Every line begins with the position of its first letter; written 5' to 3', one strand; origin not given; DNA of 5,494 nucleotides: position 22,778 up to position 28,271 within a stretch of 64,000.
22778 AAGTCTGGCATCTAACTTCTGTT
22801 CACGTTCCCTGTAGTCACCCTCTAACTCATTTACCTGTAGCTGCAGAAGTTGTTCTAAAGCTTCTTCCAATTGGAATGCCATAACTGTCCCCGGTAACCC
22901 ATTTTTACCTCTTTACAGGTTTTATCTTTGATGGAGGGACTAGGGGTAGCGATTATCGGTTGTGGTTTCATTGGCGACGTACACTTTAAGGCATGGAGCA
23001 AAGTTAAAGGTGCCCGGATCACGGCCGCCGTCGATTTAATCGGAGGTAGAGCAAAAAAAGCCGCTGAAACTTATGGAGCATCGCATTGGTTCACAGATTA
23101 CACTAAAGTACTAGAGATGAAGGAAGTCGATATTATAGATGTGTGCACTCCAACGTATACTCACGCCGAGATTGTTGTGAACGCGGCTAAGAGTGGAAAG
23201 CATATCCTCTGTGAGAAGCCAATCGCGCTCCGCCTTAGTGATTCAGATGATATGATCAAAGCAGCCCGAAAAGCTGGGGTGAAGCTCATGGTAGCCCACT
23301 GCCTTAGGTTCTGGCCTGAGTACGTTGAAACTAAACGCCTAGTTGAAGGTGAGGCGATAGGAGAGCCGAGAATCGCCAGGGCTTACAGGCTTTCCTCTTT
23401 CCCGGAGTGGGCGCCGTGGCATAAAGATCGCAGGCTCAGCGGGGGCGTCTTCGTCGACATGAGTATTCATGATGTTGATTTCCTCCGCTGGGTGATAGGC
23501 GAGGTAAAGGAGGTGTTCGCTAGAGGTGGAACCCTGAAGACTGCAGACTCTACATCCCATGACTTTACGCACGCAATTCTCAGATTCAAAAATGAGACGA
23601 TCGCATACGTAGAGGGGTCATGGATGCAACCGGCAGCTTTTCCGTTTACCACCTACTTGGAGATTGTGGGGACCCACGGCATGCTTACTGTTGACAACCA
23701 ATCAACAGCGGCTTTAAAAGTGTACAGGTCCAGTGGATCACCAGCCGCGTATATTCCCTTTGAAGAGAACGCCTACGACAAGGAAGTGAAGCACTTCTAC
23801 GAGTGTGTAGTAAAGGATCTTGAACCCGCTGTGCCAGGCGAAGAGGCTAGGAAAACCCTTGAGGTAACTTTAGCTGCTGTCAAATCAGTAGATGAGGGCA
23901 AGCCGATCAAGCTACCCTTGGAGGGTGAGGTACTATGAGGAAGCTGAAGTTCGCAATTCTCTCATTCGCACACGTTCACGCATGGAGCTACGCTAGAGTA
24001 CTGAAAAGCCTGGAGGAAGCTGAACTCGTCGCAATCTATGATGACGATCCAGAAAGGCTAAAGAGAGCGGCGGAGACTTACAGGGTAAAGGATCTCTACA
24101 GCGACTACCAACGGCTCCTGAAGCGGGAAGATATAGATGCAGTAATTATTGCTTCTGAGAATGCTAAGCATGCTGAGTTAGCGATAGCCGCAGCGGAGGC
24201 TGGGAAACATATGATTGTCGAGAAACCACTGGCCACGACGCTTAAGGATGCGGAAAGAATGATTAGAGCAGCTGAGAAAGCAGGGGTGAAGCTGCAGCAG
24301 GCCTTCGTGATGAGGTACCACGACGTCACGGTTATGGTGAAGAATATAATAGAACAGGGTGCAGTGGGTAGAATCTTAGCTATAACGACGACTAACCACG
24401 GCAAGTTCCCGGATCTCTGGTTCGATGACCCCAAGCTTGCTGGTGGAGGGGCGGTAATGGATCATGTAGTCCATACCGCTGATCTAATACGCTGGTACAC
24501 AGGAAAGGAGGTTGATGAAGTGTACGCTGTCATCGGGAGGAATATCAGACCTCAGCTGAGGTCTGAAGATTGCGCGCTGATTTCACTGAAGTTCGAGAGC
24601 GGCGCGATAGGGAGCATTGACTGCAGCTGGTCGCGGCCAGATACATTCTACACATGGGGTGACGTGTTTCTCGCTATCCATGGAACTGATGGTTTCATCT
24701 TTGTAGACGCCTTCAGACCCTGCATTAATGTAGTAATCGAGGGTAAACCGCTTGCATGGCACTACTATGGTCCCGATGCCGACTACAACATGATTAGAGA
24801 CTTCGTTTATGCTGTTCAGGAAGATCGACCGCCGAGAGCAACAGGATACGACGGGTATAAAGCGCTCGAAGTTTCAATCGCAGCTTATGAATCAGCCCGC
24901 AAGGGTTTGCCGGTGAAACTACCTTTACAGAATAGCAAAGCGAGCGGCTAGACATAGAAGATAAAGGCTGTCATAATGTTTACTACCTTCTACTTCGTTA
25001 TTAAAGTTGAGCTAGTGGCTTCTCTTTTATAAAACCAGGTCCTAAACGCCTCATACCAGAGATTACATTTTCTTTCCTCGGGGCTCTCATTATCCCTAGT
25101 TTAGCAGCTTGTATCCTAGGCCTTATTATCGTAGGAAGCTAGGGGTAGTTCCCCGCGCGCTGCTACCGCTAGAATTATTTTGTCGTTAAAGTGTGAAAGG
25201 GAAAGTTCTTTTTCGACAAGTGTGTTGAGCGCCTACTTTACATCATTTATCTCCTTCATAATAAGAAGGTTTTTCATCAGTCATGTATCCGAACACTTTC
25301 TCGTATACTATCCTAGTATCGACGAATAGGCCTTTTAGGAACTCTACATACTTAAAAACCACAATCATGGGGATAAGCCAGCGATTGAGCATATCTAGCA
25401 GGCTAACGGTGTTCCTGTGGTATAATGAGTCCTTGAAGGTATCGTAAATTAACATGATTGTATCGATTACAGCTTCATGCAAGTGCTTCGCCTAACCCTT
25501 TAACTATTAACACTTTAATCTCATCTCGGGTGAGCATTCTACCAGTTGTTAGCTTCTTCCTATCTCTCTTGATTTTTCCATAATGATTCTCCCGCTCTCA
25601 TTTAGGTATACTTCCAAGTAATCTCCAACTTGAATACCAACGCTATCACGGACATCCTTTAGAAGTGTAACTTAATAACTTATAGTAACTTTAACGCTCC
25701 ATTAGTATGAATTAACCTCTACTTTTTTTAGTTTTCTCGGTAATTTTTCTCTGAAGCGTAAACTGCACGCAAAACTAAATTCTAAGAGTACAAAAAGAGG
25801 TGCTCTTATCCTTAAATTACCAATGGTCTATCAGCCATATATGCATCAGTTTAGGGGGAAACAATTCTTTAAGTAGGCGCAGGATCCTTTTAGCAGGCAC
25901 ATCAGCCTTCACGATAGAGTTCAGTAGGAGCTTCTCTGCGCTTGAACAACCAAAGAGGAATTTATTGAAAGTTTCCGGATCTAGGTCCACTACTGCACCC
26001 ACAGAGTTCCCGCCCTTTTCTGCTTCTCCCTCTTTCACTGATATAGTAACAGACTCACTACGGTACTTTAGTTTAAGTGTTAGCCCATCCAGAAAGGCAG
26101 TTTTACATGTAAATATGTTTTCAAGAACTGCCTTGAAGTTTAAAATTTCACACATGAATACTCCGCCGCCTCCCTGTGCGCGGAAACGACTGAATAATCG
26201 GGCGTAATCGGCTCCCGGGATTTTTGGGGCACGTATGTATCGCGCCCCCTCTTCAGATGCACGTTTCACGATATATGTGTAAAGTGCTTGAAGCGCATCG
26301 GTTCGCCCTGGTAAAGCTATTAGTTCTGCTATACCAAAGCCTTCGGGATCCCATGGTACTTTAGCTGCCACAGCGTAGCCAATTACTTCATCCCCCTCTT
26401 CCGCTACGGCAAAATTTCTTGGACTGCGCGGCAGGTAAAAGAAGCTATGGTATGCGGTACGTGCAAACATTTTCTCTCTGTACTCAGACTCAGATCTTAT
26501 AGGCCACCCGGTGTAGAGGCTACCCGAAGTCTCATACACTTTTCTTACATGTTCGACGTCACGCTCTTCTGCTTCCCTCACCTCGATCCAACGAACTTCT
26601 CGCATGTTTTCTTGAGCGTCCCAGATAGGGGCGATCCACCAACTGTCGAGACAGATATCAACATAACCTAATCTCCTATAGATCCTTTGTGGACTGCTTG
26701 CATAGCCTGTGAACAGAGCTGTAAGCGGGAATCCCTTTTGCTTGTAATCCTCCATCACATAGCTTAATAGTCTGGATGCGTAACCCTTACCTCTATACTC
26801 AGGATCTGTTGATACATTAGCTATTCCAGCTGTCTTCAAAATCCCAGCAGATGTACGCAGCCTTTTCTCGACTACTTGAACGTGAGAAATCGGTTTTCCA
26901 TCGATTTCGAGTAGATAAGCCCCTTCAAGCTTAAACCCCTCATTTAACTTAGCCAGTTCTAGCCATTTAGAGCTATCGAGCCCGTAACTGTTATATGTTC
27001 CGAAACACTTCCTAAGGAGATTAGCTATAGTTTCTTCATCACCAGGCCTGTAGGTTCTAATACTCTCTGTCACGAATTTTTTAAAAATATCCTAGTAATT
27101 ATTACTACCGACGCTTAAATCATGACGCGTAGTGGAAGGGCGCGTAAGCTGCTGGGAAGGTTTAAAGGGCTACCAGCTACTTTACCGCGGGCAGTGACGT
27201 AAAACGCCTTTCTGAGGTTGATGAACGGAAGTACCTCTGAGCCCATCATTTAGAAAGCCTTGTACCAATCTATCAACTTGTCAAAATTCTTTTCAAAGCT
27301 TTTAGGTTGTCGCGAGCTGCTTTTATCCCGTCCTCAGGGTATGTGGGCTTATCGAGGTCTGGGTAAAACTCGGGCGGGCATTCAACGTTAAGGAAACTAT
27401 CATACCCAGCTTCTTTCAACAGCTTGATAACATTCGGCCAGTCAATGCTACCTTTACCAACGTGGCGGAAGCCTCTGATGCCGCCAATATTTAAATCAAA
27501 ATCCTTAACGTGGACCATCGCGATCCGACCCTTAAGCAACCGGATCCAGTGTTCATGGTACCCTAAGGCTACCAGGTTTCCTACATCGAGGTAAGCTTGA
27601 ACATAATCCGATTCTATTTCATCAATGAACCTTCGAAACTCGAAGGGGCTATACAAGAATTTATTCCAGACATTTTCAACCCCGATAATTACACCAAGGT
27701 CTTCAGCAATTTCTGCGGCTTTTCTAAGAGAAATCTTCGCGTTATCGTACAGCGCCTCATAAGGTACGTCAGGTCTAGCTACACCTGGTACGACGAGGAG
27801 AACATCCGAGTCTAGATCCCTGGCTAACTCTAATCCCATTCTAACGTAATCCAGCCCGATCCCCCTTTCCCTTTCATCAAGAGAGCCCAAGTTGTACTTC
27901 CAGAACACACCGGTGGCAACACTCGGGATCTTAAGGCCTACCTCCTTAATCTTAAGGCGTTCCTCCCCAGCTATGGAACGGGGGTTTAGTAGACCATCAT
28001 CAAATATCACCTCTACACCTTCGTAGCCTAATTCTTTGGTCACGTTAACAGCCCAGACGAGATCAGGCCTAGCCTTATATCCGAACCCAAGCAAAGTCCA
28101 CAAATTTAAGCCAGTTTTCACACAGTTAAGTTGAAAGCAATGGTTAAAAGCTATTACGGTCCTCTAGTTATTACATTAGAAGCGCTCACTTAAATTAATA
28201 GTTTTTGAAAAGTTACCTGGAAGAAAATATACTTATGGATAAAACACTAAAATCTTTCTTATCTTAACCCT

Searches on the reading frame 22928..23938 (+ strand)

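Call 5: search_protein_families(library=pfam, proteins=[window:22928-23938:+], max_evalue=0.01)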
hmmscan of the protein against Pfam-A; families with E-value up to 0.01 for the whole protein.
window:22928-23938:+ (336 aa): 5 families
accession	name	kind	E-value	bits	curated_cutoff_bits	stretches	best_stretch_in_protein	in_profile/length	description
PF01408.29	GFO_IDH_MocA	-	1.4e-30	106.8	24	1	6-124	2-120/120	Oxidoreductase family, NAD-binding Rossmann fold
PF22725.1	GFO_IDH_MocA_C3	-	2.1e-26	92.8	27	1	133-253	2-123/124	GFO/IDH/MocA C-terminal domain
PF02894.22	GFO_IDH_MocA_C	-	1.5e-19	71.1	22.9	1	136-329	1-218/218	Oxidoreductase family, C-terminal alpha/beta domain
PF03447.22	NAD_binding_3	-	0.00058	21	24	1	11-122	1-115/116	Homoserine dehydrogenase, NAD binding domain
PF13380.12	CoA_binding_2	-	0.0069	17.3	22.8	0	56-126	44-111/116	CoA binding domain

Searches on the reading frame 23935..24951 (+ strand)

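Call 5: search_protein_families(library=pfam, proteins=[window:23935-24951:+], max_evalue=0.01)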
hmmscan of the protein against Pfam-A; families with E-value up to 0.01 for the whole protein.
window:23935-24951:+ (338 aa): 6 families
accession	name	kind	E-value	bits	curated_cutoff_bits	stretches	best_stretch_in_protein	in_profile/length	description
PF01408.29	GFO_IDH_MocA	-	1.7e-28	100.1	24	1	22-122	19-118/120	Oxidoreductase family, NAD-binding Rossmann fold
PF22725.1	GFO_IDH_MocA_C3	-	1.4e-27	96.6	27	1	134-255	3-123/124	GFO/IDH/MocA C-terminal domain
PF02894.22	GFO_IDH_MocA_C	-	1.1e-22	81.3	22.9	1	136-329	1-218/218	Oxidoreductase family, C-terminal alpha/beta domain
PF03447.22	NAD_binding_3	-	9.7e-07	30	24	1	28-120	21-113/116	Homoserine dehydrogenase, NAD binding domain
PF19858.4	OxRdtase_C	-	4.7e-05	23.3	26.3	1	176-312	24-154/163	Bacterial oxidoreductases, C-terminal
PF22685.1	Gal80p_C-like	-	0.00014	22.5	29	1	133-206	4-84/152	Gal80p, C-terminal domain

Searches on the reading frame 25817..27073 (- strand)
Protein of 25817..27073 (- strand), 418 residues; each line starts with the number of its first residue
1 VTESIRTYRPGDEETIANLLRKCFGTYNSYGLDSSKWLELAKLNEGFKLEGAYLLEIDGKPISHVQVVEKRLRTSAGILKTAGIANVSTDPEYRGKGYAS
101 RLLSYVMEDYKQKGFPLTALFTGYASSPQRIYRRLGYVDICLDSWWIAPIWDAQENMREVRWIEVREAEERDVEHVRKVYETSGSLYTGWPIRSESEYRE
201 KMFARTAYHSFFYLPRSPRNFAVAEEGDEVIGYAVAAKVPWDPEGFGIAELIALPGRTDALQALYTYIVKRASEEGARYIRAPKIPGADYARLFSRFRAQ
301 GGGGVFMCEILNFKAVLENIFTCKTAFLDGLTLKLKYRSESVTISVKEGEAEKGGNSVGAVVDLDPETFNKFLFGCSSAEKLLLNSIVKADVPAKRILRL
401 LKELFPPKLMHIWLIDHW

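Call 5: search_protein_families(library=pfam, proteins=[window:25817-27073:-], max_evalue=0.01)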
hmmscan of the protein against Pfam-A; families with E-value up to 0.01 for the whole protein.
window:25817-27073:- (418 aa): 6 families
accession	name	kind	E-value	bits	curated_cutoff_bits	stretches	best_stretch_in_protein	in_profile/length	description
PF13527.13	Acetyltransf_9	-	1.7e-20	73.8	25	1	5-137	2-124/127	Acetyltransferase (GNAT) domain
PF00583.31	Acetyltransf_1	-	1.5e-13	51.5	20.7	1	18-137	6-116/116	Acetyltransferase (GNAT) family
PF13508.13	Acetyltransf_7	-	4.4e-12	46.7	27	1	53-138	6-83/84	Acetyltransferase (GNAT) domain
PF08445.16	FR47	-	5.1e-05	23.6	22.1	1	82-140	22-80/86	FR47-like protein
PF13673.13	Acetyltransf_10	-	7.3e-05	23.2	23.6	1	69-140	39-110/128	Acetyltransferase (GNAT) domain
PF14542.12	Acetyltransf_CG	-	0.0012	19.4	30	1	86-115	29-58/80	GCN5-related N-acetyl-transferase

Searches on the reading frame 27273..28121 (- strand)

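Call 5: search_protein_families(library=pfam, proteins=[window:27273-28121:-], max_evalue=0.01)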
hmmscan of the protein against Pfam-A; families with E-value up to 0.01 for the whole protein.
window:27273-28121:- (282 aa): 1 family
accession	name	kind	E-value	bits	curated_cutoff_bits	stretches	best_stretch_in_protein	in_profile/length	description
PF01261.30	AP_endonuc_2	-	4.5e-43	148.2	31.1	1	27-272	3-245/249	Xylose isomerase-like TIM barrel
